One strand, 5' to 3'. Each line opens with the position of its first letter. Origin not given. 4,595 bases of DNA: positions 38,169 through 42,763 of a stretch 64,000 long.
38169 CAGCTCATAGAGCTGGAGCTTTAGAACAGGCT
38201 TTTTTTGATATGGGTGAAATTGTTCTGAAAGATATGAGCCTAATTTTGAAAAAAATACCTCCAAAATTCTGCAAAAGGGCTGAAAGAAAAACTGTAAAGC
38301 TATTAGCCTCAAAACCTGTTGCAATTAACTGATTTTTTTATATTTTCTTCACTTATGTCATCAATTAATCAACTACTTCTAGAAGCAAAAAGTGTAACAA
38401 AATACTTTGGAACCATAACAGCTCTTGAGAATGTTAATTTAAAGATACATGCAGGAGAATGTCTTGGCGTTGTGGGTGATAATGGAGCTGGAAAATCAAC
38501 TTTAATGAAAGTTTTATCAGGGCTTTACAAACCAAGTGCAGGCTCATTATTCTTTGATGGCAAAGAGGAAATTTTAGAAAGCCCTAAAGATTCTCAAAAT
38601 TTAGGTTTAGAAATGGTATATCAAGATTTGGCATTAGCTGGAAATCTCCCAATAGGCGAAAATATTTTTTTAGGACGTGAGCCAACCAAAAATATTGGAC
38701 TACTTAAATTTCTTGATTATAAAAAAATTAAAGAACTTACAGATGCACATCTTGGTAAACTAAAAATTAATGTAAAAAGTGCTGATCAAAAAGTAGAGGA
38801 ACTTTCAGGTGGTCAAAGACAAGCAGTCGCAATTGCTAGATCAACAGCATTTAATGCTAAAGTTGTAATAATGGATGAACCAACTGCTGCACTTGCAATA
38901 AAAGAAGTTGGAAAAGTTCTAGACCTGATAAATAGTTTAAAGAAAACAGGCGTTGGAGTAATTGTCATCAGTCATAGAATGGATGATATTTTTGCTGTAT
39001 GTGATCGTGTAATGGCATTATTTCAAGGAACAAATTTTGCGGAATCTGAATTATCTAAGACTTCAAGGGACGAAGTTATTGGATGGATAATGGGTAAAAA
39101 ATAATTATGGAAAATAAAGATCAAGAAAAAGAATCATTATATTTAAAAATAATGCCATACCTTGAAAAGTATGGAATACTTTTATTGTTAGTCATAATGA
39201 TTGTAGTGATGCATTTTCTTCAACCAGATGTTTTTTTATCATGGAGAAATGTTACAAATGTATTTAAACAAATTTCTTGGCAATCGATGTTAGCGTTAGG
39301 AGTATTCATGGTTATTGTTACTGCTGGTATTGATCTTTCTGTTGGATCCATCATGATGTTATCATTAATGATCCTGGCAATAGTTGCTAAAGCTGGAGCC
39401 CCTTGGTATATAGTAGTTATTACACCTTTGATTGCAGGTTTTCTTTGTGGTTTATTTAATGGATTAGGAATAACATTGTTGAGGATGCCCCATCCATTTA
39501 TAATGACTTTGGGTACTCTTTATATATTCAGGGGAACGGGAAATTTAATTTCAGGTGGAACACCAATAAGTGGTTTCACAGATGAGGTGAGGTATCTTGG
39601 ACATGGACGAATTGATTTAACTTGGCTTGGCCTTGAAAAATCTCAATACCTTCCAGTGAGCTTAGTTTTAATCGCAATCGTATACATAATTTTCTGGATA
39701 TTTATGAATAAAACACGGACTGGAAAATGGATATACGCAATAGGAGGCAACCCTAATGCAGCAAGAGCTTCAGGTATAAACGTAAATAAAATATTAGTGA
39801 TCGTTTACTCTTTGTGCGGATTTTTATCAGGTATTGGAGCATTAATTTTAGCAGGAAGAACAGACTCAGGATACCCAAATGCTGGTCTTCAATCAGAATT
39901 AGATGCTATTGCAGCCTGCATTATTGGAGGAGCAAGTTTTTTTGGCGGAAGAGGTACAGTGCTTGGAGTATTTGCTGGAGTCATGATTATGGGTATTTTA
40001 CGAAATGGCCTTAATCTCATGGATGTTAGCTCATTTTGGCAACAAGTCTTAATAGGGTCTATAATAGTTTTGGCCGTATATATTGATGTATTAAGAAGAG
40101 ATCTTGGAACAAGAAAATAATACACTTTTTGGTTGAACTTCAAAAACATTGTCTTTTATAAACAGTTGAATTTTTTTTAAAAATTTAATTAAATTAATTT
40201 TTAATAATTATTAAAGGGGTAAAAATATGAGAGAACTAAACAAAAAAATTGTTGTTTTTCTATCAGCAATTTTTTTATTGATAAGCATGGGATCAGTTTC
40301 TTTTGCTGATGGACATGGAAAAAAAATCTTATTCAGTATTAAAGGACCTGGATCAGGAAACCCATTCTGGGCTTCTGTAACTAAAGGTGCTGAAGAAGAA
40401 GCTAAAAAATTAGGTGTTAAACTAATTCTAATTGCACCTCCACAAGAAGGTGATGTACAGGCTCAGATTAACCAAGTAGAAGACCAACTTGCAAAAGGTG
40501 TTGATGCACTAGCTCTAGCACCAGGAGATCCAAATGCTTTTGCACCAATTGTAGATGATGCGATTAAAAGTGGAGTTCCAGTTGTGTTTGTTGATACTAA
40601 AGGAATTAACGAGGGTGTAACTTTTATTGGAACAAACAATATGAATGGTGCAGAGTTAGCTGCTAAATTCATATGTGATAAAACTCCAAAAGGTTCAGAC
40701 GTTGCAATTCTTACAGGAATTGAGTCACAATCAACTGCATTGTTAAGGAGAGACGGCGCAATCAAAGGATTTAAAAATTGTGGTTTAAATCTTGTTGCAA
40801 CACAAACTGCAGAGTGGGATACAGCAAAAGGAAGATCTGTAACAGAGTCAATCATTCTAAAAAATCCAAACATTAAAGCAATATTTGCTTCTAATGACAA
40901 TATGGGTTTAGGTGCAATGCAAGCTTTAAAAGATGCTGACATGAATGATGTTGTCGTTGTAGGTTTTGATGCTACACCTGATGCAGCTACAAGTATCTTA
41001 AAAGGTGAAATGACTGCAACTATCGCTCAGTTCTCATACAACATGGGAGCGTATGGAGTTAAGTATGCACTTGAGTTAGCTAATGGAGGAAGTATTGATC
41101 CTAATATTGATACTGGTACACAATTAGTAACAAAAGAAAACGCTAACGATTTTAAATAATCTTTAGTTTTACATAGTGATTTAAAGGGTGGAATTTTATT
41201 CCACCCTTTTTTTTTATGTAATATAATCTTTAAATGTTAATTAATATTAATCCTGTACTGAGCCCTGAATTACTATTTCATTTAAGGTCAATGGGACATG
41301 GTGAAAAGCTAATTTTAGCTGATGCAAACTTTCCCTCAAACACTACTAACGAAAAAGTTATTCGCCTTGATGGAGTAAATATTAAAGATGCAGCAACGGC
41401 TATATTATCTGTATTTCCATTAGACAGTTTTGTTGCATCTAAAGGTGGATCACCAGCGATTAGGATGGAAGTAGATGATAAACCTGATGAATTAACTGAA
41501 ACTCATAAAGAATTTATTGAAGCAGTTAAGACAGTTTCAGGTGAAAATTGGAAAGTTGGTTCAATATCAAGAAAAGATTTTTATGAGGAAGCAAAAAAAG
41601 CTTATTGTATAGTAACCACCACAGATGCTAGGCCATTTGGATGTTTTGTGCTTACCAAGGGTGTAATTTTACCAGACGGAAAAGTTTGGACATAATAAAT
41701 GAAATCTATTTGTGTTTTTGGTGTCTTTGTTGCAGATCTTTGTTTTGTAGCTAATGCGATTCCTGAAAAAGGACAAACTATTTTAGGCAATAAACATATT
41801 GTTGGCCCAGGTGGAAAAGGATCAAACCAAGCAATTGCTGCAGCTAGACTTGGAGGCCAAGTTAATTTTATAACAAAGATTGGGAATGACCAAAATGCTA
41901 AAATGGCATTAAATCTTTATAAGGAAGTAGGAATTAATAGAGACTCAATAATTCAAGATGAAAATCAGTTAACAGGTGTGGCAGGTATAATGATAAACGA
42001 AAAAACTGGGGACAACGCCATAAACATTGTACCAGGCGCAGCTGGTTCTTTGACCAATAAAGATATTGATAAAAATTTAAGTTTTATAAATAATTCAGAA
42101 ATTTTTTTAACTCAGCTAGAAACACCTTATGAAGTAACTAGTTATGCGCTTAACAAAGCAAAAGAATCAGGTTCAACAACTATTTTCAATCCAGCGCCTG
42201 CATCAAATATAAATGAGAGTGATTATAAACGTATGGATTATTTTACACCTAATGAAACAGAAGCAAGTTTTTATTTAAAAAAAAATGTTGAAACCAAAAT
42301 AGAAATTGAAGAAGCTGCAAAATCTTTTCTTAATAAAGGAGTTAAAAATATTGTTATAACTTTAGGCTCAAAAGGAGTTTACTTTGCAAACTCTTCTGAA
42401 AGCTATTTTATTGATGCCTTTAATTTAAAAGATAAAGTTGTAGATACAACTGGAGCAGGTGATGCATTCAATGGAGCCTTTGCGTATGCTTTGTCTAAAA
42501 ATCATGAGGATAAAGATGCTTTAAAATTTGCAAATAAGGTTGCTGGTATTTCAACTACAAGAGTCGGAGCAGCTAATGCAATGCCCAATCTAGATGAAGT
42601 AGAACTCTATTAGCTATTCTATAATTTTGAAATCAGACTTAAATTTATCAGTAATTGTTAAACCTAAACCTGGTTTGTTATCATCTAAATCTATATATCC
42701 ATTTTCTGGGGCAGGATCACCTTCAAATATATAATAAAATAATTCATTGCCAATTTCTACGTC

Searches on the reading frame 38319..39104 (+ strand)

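Call 21: search_protein_families(library=pfam, proteins=[window:38319-39104:+], max_evalue=0.00001)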
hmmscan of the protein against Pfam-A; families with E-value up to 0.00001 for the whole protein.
window:38319-39104:+ (261 aa): 4 families
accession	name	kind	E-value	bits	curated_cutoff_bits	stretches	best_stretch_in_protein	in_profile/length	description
PF00005.33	ABC_tran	-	8.8e-31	107.8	25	1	36-190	1-137/137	ABC transporter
PF02463.25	SMC_N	-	4.6e-08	33.2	40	1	49-237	27-214/220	RecF/RecN/SMC N terminal domain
PF13304.12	AAA_21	-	1.8e-07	32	27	0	50-69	3-22/304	AAA domain, putative AbiEii toxin, Type IV TA system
PF09818.15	ABC_ATPase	-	7.1e-06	25.7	23.2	0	148-235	144-247/283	P-loop domain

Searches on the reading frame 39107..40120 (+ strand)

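Call 21: search_protein_families(library=pfam, proteins=[window:39107-40120:+], max_evalue=0.00001)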
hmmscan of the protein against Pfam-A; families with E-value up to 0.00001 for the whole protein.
window:39107-40120:+ (337 aa): 1 family
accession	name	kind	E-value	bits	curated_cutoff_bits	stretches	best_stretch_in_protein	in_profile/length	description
PF02653.21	BPD_transp_2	-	5.3e-41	141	26.8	1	50-324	3-269/269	Branched-chain amino acid transport system / permease component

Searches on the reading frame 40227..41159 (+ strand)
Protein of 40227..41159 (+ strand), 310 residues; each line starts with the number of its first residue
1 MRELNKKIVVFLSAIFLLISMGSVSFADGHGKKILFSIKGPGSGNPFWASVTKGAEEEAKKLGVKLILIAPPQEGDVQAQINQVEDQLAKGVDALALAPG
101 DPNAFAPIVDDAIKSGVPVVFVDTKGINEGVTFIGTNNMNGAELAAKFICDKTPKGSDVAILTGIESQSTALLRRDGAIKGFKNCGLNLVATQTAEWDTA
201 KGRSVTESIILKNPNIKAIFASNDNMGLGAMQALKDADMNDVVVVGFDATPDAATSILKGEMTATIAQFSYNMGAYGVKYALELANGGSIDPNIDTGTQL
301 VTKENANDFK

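Call 3: search_protein_families(library=pfam, proteins=[window:40227-41159:+])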
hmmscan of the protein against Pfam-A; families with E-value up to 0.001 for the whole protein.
window:40227-41159:+ (310 aa): 3 families
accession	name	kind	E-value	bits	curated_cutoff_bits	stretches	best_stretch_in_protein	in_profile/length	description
PF13407.12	Peripla_BP_4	-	1.2e-62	212.3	35.1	1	41-287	6-256/258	Periplasmic binding protein domain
PF00532.27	Peripla_BP_1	-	2e-24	87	22.2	1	44-267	12-243/281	Periplasmic binding proteins and sugar binding domain of LacI family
PF13377.12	Peripla_BP_3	-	5.7e-08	33.4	26.5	1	159-292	12-152/167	Periplasmic binding protein-like domain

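Call 4: search_protein_families(library=ncbifam, proteins=[window:40227-41159:+])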
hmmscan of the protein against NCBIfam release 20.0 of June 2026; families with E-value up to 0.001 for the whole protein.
window:40227-41159:+ (310 aa): 24 families
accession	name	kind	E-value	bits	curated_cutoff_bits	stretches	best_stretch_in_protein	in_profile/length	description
NF007254.0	PRK09701.1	equivalog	4e-53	180.6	335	1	43-301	34-304/311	D-allose transporter substrate-binding protein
NF007936.0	PRK10653.1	equivalog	3.3e-51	174.4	337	1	6-303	4-295/295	ribose ABC transporter substrate-binding protein RbsB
NF041827.1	YtfQ_transport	equivalog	2.5e-29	102.2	510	1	23-306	17-308/320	galactofuranose ABC transporter, galactofuranose-binding protein YtfQ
NF007075.0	PRK09526.1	subfamily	3.8e-23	82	340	1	56-305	86-330/358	LacI family DNA-binding transcriptional regulator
TIGR02637.1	RhaS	equivalog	4.1e-22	78.8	342.25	1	44-286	9-257/302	rhamnose ABC transporter substrate-binding protein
TIGR02634.1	xylF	equivalog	1e-21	77.8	389.55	1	57-293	22-263/302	D-xylose ABC transporter substrate-binding protein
NF011924.1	PRK15395.1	equivalog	1.1e-20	73.9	420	1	12-288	6-299/329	galactose/glucose ABC transporter substrate-binding protein MglB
NF007743.0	PRK10423.1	equivalog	5.3e-20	71.8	531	1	43-251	69-277/330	ribose operon transcriptional repressor RbsR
NF052284.1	rhzpin_SBP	equivalog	1.3e-19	70.4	420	1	33-308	2-279/289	rhizopine catabolism ABC transporter substrate-binding protein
NF047341.1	lactose_RbsR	equivalog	7.9e-19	68.1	382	1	43-281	71-302/331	ribose utilization transcriptional repressor RbsR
NF007680.0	PRK10355.1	equivalog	2.1e-17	63.3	504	1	57-293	49-290/331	D-xylose ABC transporter substrate-binding protein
NF011937.0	PRK15408.1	equivalog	5.9e-15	55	384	1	14-259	10-256/340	autoinducer 2 ABC transporter substrate-binding protein LsrB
NF008185.0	PRK10936.1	equivalog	6.9e-13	48.2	200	1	47-307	61-321/346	TMAO reductase system periplasmic protein TorT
NF007449.0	PRK10014.1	subfamily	6.2e-12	45.2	310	1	45-238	76-266/342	Mal regulon transcriptional regulator MalI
NF040907.2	ChvE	equivalog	8.4e-12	44.9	460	1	73-288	36-277/324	multiple monosaccharide ABC transporter substrate-binding protein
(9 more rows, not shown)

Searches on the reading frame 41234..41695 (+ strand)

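Call 3: search_protein_families(library=pfam, proteins=[window:41234-41695:+])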
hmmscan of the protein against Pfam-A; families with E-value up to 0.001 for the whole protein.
window:41234-41695:+ (153 aa): 1 family
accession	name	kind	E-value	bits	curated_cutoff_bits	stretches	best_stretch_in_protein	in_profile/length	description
PF05025.18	RbsD_FucU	-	2.4e-32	112.7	25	1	4-145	2-138/138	RbsD / FucU transport protein family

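Call 4: search_protein_families(library=ncbifam, proteins=[window:41234-41695:+])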
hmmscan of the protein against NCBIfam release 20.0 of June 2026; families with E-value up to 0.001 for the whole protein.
window:41234-41695:+ (153 aa): 2 families
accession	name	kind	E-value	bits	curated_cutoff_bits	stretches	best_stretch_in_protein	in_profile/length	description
NF011949.0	PRK15420.1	equivalog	7.6e-25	87.6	141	1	1-144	1-138/140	L-fucose mutarotase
NF008761.0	PRK11797.1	equivalog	4.6e-07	30.2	93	1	8-145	6-138/139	D-ribose pyranase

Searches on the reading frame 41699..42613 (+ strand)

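Call 3: search_protein_families(library=pfam, proteins=[window:41699-42613:+])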
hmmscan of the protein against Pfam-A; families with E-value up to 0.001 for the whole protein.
window:41699-42613:+ (304 aa): 2 families
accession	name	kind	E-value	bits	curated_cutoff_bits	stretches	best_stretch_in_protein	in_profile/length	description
PF00294.29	PfkB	-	1.6e-61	208.7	25.8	1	1-297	1-301/302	pfkB family carbohydrate kinase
PF08543.17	Phos_pyr_kin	-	2e-07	31.1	27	1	170-280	111-226/246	Phosphomethylpyrimidine kinase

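Call 4: search_protein_families(library=ncbifam, proteins=[window:41699-42613:+])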
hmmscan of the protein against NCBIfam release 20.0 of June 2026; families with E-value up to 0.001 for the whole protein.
window:41699-42613:+ (304 aa): 29 families (the best 25 are shown)
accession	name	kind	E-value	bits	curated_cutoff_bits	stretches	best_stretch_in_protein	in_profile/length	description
TIGR02152.1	D_ribokin_bact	equivalog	2.1e-93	312.9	299.65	1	4-302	1-297/298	ribokinase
NF008353.0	PRK11142.1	equivalog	1.1e-77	261.6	341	1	1-302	2-300/307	ribokinase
TIGR04382.1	myo_inos_iolC_N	equivalog_domain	1.7e-27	96.5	300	1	38-302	34-306/309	5-dehydro-2-deoxygluconokinase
NF041134.1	R1P_kin_Thcocales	equivalog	2.7e-25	89.4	500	1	7-302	6-279/291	ADP-dependent ribose-1-phosphate kinase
TIGR03168.1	1-PFK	subfamily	1.3e-23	83.3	216.4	1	178-291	176-287/305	hexose kinase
TIGR03828.1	pfkB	equivalog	4.8e-23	81.6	292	1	179-291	177-287/305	1-phosphofructokinase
TIGR02198.1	rfaE_dom_I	equivalog_domain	7.8e-23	81.1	345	1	148-294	163-305/315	D-glycero-beta-D-manno-heptose-7-phosphate kinase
NF053626.1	RibKinHalex1628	equivalog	1.5e-22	80.5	330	1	13-302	13-288/293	ATP-dependent ribose-1-phosphate kinase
NF006957.1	PRK09434.1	equivalog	7.5e-22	78.2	450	1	31-300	20-301/302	fructokinase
NF040938.1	KDG_KDGal_kin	equivalog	4.6e-19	68.6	400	1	32-302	27-300/305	bifunctional 2-dehydro-3-deoxygluconokinase/2-dehydro-3-deoxygalactonokinase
NF049991.1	TagKinase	equivalog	3.1e-18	65.7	420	1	23-301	24-311/321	tagatose kinase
NF007068.0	PRK09513.1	equivalog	2.2e-14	53.4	432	1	36-292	37-294/312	1-phosphofructokinase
NF041320.1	pfkB_Halo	equivalog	3.7e-14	52.8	400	1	178-301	171-290/302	1-phosphofructokinase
NF041164.1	NucKinThplmales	equivalog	5.6e-13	48.7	450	1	1-284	1-270/295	nucleoside kinase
NF008454.0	PRK11316.1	equivalog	6.4e-13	48.1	521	1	151-294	164-303/475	bifunctional D-glycero-beta-D-manno-heptose-7-phosphate kinase/D-glycero-beta-D-manno-heptose 1-phosphate adenylyltransferase HldE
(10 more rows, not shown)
